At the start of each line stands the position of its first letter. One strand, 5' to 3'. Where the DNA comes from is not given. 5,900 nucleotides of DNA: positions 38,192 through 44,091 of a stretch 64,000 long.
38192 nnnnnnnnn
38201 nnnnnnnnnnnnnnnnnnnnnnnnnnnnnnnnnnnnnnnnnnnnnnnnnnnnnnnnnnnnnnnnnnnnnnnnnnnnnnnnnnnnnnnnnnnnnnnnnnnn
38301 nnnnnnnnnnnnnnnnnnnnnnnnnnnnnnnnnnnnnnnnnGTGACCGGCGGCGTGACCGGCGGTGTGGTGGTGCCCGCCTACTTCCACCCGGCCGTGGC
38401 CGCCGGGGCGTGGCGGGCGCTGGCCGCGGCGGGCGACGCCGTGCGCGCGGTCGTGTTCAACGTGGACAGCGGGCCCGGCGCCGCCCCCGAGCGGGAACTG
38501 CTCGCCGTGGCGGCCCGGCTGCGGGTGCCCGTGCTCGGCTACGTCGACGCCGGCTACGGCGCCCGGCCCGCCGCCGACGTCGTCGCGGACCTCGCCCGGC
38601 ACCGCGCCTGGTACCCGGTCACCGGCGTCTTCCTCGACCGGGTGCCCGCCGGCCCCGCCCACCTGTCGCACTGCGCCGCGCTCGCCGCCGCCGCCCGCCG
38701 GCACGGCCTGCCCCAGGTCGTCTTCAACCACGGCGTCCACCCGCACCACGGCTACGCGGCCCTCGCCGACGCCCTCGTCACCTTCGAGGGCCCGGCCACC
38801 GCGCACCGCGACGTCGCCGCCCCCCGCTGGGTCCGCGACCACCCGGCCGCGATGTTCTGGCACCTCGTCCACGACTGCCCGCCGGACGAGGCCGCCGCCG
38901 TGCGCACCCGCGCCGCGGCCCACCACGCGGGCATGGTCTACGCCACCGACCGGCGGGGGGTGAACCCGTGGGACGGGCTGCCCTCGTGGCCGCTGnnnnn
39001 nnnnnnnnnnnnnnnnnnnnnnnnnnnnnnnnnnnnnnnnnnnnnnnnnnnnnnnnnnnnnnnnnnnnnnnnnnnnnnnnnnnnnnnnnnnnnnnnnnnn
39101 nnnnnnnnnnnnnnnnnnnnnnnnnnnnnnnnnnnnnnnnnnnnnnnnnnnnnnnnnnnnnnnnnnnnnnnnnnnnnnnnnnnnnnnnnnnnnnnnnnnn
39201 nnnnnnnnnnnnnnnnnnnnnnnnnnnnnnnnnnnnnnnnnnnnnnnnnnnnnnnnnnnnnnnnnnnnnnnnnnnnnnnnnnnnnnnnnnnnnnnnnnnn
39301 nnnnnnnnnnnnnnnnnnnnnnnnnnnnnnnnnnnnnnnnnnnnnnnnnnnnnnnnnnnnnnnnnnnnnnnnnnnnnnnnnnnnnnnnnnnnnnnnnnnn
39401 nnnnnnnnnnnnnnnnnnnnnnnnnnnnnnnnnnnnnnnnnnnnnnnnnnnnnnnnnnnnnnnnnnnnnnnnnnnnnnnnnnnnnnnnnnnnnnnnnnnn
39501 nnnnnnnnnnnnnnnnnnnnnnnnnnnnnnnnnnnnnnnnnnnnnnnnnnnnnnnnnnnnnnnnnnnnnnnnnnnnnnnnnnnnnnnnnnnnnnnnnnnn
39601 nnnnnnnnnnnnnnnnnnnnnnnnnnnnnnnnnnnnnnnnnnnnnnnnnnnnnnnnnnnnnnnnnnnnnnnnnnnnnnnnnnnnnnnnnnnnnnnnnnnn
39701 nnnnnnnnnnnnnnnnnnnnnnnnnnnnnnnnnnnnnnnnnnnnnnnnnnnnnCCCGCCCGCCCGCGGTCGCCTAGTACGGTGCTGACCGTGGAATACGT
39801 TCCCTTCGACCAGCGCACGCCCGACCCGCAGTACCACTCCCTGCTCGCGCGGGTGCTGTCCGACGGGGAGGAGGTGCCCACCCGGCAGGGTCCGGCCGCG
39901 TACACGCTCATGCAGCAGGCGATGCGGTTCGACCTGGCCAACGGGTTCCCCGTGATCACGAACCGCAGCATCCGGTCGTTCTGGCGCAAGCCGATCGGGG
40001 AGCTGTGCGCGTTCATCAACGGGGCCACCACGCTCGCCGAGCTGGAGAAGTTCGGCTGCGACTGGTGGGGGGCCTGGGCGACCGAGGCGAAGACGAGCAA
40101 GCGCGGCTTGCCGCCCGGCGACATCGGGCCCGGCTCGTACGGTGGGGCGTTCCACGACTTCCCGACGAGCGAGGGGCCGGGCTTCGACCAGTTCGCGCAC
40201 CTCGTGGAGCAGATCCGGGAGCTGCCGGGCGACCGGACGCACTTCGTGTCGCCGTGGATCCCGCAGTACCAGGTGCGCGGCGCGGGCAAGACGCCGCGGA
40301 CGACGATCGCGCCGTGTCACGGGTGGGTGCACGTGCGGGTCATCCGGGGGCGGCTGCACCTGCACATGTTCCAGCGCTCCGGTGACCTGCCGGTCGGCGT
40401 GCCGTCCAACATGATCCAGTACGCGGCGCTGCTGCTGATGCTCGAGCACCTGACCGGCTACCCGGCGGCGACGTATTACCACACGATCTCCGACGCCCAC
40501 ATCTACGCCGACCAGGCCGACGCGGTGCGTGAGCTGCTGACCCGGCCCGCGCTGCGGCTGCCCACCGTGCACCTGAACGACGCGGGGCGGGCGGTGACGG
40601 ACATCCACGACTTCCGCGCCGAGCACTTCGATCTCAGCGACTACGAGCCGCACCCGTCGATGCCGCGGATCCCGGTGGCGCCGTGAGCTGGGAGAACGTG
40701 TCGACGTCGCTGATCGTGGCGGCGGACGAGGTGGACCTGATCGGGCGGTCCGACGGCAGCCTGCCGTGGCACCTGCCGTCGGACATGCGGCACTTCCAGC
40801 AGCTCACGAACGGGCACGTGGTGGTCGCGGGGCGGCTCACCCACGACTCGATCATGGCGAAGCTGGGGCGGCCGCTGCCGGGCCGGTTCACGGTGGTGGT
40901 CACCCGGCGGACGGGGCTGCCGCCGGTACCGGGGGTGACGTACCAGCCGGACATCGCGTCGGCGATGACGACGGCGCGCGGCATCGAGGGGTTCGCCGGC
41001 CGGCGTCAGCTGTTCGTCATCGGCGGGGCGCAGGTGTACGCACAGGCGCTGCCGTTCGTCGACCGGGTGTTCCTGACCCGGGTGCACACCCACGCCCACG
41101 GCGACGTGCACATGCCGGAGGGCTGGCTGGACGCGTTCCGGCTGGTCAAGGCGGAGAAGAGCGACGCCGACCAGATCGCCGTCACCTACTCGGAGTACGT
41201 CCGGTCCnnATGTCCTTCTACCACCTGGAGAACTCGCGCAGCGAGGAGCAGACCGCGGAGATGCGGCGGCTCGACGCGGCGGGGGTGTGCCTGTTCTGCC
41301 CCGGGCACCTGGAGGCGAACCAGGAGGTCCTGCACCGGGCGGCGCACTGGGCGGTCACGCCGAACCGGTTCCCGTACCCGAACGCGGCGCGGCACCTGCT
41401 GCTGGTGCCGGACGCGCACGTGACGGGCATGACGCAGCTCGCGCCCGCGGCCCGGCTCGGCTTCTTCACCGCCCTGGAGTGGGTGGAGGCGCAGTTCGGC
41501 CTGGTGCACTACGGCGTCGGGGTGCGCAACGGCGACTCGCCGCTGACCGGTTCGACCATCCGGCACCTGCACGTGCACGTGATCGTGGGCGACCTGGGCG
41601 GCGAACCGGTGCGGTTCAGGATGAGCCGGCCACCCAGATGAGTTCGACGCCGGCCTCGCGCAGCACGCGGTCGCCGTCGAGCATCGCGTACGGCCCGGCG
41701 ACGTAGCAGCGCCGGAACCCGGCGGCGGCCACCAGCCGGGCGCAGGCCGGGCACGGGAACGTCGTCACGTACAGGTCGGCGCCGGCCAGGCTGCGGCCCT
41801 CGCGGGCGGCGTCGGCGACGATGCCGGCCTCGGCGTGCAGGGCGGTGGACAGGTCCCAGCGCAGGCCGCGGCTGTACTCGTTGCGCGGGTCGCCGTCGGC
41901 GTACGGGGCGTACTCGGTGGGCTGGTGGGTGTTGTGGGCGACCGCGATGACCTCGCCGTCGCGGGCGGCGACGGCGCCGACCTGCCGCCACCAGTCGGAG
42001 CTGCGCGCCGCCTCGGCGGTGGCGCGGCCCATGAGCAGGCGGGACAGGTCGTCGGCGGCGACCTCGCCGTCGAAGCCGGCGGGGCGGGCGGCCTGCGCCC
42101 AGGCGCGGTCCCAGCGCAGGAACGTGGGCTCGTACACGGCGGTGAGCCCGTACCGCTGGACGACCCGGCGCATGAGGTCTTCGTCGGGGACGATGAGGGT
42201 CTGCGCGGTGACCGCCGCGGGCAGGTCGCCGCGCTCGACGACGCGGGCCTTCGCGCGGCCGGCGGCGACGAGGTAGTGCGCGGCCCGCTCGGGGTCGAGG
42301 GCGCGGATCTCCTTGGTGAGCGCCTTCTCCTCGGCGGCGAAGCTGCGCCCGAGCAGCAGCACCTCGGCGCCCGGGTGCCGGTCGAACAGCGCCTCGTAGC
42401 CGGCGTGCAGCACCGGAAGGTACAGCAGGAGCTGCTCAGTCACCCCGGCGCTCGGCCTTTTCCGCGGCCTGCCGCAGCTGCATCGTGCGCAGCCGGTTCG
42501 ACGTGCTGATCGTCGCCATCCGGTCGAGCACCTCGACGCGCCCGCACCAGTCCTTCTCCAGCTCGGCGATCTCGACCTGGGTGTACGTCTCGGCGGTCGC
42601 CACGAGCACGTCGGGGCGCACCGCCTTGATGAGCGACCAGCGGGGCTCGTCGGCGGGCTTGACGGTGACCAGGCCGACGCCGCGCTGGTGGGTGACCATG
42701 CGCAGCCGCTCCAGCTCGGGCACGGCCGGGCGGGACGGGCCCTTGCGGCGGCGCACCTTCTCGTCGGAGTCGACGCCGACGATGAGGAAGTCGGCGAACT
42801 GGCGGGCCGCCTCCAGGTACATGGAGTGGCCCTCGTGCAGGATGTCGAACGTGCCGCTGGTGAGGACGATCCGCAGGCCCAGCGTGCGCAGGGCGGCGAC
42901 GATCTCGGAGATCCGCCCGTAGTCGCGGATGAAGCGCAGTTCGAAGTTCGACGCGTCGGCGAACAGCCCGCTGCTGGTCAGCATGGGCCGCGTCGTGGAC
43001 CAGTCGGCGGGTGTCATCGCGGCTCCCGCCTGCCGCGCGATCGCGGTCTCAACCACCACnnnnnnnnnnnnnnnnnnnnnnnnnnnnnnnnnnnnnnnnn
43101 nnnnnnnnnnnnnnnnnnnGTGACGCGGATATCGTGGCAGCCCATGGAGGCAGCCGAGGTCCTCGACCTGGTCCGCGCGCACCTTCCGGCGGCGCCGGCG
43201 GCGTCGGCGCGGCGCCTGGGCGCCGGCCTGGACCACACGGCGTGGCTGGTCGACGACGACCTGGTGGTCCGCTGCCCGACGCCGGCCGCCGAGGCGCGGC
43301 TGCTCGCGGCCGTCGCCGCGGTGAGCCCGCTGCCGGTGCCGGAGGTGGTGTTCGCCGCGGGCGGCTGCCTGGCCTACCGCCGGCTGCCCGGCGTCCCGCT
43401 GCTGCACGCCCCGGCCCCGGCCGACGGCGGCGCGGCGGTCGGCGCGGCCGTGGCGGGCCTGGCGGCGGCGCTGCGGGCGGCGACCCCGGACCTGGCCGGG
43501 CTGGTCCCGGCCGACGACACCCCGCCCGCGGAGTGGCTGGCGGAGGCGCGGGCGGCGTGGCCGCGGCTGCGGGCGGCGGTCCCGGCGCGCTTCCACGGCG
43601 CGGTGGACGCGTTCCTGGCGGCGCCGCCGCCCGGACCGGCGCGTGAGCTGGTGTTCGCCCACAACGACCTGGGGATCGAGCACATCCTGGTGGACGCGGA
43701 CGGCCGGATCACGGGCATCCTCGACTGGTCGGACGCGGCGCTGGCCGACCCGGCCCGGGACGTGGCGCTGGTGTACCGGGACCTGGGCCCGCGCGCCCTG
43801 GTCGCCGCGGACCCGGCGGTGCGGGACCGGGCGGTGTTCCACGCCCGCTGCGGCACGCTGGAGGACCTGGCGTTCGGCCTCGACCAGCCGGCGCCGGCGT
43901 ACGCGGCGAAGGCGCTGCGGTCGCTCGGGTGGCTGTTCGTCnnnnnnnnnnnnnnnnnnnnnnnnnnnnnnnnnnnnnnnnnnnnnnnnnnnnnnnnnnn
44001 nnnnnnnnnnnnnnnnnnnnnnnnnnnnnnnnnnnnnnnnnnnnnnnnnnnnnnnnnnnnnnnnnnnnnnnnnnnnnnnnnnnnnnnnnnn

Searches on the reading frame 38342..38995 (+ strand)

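Call 30: search_protein_families(library=pfam, proteins=[window:38342-38995:+], max_evalue=0.0001)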
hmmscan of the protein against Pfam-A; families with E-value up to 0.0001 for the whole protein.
window:38342-38995:+ (218 aa): 1 family
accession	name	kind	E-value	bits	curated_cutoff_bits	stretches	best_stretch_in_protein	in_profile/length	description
PF12138.14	Spherulin4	-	1e-28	100.9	30.2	1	9-214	2-229/239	Spherulation-specific family 4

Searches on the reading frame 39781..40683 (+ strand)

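Call 30: search_protein_families(library=pfam, proteins=[window:39781-40683:+], max_evalue=0.0001)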
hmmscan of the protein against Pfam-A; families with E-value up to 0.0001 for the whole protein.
window:39781-40683:+ (301 aa): 1 family
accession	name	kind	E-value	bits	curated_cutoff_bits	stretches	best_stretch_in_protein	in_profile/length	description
PF00303.24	Thymidylat_synt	-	1.3e-62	211.9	24.3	1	17-294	2-260/266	Thymidylate synthase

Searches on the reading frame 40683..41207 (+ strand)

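Call 30: search_protein_families(library=pfam, proteins=[window:40683-41207:+], max_evalue=0.0001)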
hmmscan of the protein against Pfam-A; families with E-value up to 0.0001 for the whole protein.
window:40683-41207:+ (175 aa): 1 family
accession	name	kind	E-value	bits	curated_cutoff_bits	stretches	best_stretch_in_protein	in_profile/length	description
PF00186.24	DHFR_1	-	1.4e-37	129.3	25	1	9-173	3-158/159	Dihydrofolate reductase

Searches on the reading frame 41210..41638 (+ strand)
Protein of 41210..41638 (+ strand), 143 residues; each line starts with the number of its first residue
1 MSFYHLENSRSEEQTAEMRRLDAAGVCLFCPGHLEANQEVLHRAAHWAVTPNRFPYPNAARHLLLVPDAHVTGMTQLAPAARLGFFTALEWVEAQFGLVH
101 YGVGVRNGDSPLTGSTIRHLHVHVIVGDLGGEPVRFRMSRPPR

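Call 30: search_protein_families(library=pfam, proteins=[window:41210-41638:+], max_evalue=0.0001)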
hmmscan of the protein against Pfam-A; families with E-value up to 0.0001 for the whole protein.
window:41210-41638:+ (143 aa): 1 family
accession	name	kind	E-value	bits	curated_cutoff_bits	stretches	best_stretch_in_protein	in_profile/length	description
PF01230.28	HIT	-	1.2e-07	32.7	21.5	1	57-128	23-96/98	HIT domain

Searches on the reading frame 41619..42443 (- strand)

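Call 30: search_protein_families(library=pfam, proteins=[window:41619-42443:-], max_evalue=0.0001)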
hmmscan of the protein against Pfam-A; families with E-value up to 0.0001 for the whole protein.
window:41619-42443:- (275 aa): 3 families
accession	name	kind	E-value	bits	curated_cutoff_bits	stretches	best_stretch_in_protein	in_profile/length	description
PF00383.29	dCMP_cyt_deam_1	-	4.5e-14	52.6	25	1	137-248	7-100/102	Cytidine and deoxycytidylate deaminase zinc-binding region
PF14437.12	MafB19-deam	-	2e-09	37.9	27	1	152-247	22-98/142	MafB19-like deaminase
PF14439.12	Bd3614-deam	-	3.4e-05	24.2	38.5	0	201-249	34-85/113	Bd3614-like deaminase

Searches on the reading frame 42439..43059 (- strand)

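Call 68: search_protein_families(library=pfam, proteins=[window:42439-43059:-], max_evalue=0.0001)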
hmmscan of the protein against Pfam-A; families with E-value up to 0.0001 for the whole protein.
window:42439-43059:- (207 aa): 1 family
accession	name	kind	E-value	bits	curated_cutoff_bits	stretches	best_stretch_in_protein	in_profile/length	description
PF01467.32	CTP_transf_like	-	5e-17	62.8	21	1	67-176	2-113/133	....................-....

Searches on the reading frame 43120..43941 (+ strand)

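Call 68: search_protein_families(library=pfam, proteins=[window:43120-43941:+], max_evalue=0.0001)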
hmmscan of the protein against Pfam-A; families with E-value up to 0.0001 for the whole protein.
window:43120-43941:+ (274 aa): 1 family
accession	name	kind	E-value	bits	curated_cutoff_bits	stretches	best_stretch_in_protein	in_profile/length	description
PF01636.29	APH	-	2.1e-21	77.2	23.2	1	30-229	2-220/239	Phosphotransferase enzyme family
